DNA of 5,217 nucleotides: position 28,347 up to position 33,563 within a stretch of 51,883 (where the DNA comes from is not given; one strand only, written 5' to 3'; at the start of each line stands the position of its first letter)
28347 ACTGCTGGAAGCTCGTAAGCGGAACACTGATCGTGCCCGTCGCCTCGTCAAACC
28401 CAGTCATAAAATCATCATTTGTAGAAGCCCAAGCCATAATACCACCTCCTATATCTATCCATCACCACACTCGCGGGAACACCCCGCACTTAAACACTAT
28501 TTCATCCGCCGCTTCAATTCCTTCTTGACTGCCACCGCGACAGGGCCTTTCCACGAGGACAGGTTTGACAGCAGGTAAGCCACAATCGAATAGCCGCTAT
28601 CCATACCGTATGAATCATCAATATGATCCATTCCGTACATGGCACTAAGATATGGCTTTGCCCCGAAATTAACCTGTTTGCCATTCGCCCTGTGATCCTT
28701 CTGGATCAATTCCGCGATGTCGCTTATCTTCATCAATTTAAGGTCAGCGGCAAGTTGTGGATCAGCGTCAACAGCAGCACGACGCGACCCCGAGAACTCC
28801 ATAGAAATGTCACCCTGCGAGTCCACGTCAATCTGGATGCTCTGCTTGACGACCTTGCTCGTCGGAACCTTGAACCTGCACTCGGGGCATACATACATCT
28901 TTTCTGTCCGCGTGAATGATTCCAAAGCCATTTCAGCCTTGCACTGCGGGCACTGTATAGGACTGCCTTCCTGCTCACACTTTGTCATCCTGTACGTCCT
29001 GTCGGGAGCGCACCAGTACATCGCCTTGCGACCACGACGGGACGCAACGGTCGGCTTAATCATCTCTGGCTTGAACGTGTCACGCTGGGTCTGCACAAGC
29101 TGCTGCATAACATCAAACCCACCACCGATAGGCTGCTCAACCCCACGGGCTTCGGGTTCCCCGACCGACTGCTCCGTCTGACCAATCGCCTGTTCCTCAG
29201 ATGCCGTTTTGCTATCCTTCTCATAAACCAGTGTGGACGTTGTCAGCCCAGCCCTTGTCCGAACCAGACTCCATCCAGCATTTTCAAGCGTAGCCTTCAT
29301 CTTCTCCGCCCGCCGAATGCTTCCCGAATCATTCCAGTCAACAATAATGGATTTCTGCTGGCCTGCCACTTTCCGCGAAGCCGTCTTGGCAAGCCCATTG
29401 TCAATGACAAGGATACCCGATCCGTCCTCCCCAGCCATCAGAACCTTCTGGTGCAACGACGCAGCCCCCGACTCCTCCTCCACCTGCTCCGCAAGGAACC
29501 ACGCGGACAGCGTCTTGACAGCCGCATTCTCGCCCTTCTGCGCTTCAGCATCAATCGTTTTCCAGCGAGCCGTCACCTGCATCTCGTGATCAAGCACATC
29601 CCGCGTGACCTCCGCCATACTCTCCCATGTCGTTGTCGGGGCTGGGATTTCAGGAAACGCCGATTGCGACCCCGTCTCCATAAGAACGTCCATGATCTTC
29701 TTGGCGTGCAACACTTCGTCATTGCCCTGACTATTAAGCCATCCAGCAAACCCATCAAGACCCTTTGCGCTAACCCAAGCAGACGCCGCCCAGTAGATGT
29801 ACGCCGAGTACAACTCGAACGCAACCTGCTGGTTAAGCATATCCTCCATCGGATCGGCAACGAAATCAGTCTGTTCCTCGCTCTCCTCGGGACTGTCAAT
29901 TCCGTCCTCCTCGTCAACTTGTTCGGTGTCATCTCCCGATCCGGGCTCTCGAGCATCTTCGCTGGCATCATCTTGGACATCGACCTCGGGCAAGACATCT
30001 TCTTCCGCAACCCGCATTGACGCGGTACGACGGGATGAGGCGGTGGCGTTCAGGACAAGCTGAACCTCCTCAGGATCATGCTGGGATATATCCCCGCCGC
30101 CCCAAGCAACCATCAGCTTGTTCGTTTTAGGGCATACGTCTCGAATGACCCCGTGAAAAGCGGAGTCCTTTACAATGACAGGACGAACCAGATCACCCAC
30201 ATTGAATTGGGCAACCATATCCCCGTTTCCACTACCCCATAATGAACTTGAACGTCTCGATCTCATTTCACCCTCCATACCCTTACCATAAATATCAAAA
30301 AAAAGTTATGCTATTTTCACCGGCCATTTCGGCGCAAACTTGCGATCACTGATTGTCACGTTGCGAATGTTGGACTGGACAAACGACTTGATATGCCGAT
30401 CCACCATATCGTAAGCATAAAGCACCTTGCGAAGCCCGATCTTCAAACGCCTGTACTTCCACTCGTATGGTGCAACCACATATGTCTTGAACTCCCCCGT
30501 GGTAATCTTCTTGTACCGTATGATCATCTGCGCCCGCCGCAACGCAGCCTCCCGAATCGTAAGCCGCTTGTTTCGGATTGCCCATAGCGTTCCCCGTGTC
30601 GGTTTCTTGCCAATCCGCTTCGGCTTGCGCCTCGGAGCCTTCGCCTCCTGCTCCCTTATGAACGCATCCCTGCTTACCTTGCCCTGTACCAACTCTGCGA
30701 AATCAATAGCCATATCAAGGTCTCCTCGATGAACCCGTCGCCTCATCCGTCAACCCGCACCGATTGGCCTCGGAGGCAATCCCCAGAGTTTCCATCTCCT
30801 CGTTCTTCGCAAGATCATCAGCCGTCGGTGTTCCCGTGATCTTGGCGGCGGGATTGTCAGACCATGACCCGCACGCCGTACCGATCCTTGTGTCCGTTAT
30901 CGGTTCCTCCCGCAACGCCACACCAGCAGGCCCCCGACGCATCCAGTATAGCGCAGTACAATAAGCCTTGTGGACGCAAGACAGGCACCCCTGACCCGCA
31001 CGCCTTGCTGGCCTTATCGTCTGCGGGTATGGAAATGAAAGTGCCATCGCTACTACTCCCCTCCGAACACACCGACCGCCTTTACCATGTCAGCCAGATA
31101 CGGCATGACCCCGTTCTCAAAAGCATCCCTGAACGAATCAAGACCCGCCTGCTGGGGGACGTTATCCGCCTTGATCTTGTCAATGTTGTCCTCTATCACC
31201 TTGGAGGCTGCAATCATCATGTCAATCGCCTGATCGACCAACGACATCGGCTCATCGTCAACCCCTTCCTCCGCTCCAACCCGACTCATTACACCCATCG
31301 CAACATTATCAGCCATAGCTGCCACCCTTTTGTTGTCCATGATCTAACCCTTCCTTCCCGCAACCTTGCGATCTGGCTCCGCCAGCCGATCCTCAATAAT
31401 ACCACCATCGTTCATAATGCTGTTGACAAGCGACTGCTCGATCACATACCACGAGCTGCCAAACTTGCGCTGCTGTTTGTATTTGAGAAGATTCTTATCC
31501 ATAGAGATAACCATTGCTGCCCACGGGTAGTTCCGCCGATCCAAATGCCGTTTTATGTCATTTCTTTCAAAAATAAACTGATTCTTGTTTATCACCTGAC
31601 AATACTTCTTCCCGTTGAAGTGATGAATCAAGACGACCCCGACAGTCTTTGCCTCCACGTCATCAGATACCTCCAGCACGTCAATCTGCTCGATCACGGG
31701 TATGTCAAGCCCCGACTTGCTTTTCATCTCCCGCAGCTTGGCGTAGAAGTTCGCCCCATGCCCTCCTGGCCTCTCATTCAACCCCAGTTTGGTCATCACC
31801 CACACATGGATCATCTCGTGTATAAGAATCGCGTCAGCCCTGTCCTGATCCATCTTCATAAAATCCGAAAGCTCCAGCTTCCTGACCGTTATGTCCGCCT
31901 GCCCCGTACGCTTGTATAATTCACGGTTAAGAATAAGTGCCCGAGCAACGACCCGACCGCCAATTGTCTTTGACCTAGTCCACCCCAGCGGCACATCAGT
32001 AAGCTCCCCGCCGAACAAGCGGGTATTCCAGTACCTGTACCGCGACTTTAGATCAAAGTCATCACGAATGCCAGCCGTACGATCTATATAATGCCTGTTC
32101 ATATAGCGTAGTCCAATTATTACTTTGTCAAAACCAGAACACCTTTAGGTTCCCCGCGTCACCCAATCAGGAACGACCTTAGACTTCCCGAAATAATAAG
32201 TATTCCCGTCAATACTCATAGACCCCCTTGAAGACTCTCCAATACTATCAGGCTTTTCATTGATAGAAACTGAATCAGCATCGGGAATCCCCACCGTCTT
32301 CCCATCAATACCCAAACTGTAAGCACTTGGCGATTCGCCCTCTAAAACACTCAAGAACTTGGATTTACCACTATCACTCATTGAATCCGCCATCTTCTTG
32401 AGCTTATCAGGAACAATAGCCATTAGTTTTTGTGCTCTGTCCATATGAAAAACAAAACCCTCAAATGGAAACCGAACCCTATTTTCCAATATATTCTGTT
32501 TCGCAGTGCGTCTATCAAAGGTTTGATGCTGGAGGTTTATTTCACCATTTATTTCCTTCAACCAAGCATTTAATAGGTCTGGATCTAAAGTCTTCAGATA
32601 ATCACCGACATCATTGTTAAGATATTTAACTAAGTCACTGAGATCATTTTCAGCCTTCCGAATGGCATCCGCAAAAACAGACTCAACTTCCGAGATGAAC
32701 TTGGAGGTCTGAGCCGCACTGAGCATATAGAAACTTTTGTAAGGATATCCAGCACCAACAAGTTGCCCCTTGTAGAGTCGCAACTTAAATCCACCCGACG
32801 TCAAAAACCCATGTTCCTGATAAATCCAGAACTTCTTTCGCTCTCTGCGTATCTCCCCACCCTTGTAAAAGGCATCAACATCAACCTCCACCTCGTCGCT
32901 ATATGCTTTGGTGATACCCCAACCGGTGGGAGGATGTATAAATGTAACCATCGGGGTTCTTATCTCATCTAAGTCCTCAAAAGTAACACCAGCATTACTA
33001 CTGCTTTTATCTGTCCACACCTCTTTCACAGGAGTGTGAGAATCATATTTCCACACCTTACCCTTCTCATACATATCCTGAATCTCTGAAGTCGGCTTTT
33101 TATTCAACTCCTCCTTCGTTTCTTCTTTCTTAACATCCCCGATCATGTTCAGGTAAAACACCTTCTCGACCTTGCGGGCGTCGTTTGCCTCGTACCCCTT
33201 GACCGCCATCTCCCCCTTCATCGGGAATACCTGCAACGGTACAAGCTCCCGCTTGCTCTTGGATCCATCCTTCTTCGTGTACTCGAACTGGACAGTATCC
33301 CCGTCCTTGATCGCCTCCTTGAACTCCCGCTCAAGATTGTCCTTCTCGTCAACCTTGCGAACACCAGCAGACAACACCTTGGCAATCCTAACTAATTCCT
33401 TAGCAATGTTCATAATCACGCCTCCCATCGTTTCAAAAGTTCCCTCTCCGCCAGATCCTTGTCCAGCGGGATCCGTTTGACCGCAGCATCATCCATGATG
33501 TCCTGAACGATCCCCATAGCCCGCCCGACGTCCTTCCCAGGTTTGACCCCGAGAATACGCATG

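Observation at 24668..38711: Shared N-terminal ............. helix on many unrelated proteins: candidate capsid-cargo / ejected-protein targeting signal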

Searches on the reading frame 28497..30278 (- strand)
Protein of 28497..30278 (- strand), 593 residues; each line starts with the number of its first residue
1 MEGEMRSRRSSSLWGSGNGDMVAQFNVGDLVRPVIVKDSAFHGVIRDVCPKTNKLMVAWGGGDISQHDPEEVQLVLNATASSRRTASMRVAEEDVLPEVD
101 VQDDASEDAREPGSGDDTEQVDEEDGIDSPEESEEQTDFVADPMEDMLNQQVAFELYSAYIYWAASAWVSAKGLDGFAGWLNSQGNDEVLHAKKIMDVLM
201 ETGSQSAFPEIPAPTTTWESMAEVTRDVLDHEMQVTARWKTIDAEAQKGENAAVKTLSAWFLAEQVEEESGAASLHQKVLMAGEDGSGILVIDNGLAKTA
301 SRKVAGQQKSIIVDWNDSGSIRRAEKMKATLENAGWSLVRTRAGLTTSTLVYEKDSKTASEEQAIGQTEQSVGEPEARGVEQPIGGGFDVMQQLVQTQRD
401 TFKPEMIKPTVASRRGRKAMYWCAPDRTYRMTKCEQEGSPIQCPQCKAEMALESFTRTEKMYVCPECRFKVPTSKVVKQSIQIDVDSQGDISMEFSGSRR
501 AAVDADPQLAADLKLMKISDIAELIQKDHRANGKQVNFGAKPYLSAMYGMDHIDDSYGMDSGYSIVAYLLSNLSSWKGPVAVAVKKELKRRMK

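Call 8: search_protein_families(library=pfam, max_evalue=0.01, proteins=[window:28497-30278:-])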
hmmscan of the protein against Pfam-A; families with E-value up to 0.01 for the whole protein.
window:28497-30278:- (593 aa): 2 families
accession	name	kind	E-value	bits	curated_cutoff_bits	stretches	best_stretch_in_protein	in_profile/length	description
PF00210.30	Ferritin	-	1.3e-24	87.2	24.5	1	146-278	2-138/142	Ferritin-like domain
PF08274.17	Zn_Ribbon_YjdM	-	0.00096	19.6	30.8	1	442-467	4-25/30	PhnA Zinc-Ribbon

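Call 9: search_protein_families(library=phrogs, max_evalue=0.001, proteins=[window:28497-30278:-])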
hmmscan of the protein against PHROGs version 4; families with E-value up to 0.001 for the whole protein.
window:28497-30278:- (593 aa): 3 families
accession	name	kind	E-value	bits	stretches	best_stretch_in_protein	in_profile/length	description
phrog_16594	-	unknown function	1.3e-19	71.7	1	144-303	6-165/167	-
phrog_13953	-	unknown function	2.7e-14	54.4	1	501-592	49-136/137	-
phrog_6422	-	moron, auxiliary metabolic gene and host takeover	0.00072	20.9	0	440-517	7-86/120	Lar-like restriction alleviation protein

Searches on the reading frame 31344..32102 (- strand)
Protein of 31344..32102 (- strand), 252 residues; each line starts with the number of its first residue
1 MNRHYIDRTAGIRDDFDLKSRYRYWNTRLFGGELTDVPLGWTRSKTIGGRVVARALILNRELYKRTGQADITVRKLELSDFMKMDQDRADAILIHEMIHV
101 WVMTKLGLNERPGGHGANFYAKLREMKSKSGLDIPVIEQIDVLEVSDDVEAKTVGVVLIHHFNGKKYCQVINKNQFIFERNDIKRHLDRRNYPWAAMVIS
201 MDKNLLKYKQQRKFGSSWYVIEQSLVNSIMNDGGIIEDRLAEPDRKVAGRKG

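Call 8: search_protein_families(library=pfam, max_evalue=0.01, proteins=[window:31344-32102:-])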
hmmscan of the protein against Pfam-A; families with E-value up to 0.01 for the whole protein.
window:31344-32102:- (252 aa): 1 family
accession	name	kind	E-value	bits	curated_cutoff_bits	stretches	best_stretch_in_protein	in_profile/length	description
PF10263.15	SprT-like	-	3.9e-09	36.8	25.6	1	21-131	4-101/108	SprT-like family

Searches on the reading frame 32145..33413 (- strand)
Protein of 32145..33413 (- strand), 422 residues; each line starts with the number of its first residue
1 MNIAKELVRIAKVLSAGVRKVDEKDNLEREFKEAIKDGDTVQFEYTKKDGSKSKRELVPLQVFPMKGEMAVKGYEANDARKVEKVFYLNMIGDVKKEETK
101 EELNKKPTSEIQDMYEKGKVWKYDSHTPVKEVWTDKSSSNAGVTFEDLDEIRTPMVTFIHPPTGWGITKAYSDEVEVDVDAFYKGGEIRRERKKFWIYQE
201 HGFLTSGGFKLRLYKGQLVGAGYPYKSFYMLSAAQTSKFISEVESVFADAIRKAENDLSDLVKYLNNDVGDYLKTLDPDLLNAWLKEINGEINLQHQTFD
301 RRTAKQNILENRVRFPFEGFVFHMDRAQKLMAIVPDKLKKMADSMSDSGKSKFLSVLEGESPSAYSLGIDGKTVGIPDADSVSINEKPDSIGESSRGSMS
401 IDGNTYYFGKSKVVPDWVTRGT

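Call 7: search_protein_families(library=pfam, max_evalue=0.01, proteins=[window:32145-33413:-])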
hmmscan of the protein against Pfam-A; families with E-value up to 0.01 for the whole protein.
window:32145-33413:- (422 aa): 1 family
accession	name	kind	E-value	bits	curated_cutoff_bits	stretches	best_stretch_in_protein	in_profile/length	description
PF13280.12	WYL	-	0.0012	19.2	21.8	1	31-75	6-51/70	WYL domain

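Call 9: search_protein_families(library=phrogs, max_evalue=0.001, proteins=[window:32145-33413:-])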
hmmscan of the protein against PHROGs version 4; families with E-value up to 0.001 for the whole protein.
window:32145-33413:- (422 aa): 0 families
